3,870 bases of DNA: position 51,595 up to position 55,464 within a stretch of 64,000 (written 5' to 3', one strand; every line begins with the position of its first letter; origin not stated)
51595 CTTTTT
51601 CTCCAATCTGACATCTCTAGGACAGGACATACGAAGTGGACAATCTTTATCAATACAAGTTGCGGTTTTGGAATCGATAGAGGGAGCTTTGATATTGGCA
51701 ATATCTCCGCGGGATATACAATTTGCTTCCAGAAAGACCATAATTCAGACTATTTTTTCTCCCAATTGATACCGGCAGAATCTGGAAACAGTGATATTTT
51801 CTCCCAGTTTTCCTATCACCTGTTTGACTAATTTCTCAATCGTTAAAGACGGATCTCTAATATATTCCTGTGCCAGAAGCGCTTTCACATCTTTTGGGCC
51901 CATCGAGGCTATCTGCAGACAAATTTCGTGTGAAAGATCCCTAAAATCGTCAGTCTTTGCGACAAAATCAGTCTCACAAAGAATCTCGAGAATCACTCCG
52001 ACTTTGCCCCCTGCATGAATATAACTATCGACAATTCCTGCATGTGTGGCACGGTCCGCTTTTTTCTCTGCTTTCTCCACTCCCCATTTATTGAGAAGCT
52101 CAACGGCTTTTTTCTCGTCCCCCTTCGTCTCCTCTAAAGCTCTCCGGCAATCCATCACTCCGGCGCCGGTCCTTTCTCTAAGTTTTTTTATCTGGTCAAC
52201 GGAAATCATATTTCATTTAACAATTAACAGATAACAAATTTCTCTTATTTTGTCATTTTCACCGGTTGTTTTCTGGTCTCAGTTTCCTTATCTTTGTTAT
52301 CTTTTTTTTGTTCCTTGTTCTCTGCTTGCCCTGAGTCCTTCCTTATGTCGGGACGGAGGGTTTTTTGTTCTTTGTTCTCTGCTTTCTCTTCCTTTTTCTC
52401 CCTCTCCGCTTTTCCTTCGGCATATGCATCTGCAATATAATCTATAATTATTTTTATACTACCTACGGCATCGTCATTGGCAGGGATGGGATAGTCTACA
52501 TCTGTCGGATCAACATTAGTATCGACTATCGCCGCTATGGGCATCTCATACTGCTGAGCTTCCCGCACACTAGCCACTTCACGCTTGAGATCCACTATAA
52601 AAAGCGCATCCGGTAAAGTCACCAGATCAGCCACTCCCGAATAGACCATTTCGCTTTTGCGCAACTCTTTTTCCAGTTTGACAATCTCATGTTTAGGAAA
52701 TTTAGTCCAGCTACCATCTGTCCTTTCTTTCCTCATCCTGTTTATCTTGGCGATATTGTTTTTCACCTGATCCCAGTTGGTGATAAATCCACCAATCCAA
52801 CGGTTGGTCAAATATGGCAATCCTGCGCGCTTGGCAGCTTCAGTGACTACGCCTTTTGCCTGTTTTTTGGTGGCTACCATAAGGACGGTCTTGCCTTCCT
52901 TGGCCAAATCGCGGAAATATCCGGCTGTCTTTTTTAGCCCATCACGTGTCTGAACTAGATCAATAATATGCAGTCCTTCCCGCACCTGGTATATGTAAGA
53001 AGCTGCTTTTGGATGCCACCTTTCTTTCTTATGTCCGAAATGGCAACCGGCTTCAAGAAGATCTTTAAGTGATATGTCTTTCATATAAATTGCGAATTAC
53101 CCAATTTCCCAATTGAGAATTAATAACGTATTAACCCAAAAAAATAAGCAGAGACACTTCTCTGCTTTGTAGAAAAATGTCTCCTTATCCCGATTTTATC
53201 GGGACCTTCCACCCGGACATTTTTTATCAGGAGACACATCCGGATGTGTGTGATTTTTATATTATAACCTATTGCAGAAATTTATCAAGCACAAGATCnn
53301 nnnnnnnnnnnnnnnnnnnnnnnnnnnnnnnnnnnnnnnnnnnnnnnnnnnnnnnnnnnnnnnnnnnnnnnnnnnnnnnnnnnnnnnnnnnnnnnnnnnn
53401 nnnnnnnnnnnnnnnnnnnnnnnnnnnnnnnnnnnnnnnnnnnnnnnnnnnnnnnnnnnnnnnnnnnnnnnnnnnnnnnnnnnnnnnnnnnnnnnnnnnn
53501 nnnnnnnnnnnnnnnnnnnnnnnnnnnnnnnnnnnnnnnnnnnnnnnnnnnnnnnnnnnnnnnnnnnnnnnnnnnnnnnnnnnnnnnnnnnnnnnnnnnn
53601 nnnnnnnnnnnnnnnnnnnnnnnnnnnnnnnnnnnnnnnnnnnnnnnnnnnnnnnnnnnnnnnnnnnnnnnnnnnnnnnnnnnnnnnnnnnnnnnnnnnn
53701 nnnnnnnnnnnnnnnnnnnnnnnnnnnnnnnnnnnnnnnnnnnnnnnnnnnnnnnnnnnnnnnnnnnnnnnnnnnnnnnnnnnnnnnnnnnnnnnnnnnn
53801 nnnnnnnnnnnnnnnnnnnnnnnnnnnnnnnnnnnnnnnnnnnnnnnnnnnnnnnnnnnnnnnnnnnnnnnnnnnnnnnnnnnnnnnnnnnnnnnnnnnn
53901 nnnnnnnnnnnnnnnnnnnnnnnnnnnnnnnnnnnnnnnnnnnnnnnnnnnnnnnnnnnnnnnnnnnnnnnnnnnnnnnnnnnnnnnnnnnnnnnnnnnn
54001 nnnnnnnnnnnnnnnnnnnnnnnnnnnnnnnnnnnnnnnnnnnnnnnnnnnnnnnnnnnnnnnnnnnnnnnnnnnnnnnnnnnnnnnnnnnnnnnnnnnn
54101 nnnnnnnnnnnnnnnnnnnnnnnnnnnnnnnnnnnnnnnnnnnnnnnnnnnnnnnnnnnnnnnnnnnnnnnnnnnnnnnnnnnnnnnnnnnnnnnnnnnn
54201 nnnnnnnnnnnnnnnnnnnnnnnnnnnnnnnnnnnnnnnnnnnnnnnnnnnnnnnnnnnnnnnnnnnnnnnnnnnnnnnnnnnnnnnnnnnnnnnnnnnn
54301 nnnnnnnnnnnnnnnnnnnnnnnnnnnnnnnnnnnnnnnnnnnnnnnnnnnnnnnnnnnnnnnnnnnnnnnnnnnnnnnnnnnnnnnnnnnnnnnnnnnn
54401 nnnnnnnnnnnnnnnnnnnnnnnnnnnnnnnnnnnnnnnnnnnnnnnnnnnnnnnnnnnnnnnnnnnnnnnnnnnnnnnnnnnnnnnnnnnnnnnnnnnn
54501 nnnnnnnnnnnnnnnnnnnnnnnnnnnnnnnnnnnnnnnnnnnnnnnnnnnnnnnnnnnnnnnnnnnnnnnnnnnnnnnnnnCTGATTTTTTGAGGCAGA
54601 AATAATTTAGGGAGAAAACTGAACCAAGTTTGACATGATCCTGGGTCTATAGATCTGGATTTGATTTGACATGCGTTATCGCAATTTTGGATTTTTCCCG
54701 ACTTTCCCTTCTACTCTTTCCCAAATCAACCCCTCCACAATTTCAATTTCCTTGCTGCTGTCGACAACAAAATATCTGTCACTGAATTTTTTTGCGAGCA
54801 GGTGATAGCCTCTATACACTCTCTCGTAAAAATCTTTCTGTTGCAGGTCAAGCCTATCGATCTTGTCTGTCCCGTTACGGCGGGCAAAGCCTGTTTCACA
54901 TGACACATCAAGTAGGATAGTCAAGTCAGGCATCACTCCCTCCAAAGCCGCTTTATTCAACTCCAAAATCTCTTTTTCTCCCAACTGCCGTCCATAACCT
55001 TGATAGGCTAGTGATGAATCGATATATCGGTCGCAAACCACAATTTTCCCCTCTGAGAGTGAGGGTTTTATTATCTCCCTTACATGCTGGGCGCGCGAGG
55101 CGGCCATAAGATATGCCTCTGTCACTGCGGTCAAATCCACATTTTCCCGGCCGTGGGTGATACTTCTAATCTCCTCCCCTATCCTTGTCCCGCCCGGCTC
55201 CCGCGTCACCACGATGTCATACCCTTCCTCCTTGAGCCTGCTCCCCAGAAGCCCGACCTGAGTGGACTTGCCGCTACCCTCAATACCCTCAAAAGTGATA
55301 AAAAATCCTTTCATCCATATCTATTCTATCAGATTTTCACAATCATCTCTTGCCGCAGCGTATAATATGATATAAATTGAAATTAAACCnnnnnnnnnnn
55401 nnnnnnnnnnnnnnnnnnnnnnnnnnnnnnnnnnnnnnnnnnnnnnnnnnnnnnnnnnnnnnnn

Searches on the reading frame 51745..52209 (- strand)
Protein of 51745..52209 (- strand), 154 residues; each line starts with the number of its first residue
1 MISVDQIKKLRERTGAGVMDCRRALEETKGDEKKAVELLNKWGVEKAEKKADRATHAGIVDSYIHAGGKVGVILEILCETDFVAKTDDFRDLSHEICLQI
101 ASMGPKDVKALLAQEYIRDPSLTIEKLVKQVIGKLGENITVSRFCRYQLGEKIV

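Call 42: search_protein_families(library=pfam, proteins=[window:51745-52209:-], max_evalue=0.001)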
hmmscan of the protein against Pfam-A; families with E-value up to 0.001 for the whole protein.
window:51745-52209:- (154 aa): 2 families
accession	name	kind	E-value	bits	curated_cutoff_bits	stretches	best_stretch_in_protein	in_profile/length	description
PF00889.24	EF_TS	-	6.6e-19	68.7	27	1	71-151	1-79/204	Elongation factor TS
PF25025.1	EF-Ts_N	-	0.00036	20.9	33.2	1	6-41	16-52/60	Elongation factor Ts, mitochondrial, N-terminal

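Call 101: find_encoding_contigs(protein=window:51745-52209:-, flank=10000, max_places=8)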
Protein window:51745-52209:- (154 aa): 4 contigs read that carry it; 3 places shown.
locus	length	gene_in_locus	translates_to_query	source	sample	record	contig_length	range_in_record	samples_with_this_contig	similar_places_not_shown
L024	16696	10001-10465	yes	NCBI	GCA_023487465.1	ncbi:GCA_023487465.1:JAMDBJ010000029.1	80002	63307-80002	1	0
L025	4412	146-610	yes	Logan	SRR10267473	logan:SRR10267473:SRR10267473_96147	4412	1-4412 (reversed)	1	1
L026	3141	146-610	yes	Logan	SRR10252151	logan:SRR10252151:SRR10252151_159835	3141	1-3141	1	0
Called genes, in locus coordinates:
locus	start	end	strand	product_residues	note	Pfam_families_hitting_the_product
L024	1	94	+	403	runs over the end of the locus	PF05496:RuvB_N, PF13173:AAA_14 (weak), PF00004:AAA, PF07728:AAA_5 (weak), PF16193:AAA_assoc_2, PF12002:MgsA_C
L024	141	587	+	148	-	-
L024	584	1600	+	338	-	PF01594:AI-2E_transport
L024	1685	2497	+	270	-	PF19420:DDAH_eukar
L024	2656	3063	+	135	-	PF08570:DUF1761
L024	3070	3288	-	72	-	-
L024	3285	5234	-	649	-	-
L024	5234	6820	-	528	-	-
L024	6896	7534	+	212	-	PF13521:AAA_28 (weak), PF02223:Thymidylate_kin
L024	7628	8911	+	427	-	-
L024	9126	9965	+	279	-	PF00318:Ribosomal_S2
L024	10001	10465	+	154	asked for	PF00889:EF_TS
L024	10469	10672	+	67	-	-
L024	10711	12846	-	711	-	-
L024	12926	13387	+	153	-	-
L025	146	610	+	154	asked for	PF00889:EF_TS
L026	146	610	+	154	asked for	PF00889:EF_TS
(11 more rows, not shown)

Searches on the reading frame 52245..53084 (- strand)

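Call 42: search_protein_families(library=pfam, proteins=[window:52245-53084:-], max_evalue=0.001)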
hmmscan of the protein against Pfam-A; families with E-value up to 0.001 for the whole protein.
window:52245-53084:- (279 aa): 1 family
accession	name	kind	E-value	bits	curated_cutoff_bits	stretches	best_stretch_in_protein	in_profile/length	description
PF00318.25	Ribosomal_S2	-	8.3e-77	257.7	26.1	1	9-224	1-216/216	Ribosomal protein S2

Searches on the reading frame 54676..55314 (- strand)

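Call 42: search_protein_families(library=pfam, proteins=[window:54676-55314:-], max_evalue=0.001)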
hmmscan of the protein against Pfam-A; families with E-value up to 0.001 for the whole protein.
window:54676-55314:- (212 aa): 2 families
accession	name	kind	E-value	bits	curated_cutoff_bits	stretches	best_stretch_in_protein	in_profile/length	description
PF02223.23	Thymidylate_kin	-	3e-54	184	27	1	8-195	1-183/185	Thymidylate kinase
PF13521.12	AAA_28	-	2.6e-06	28.2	27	1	6-173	2-156/164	AAA domain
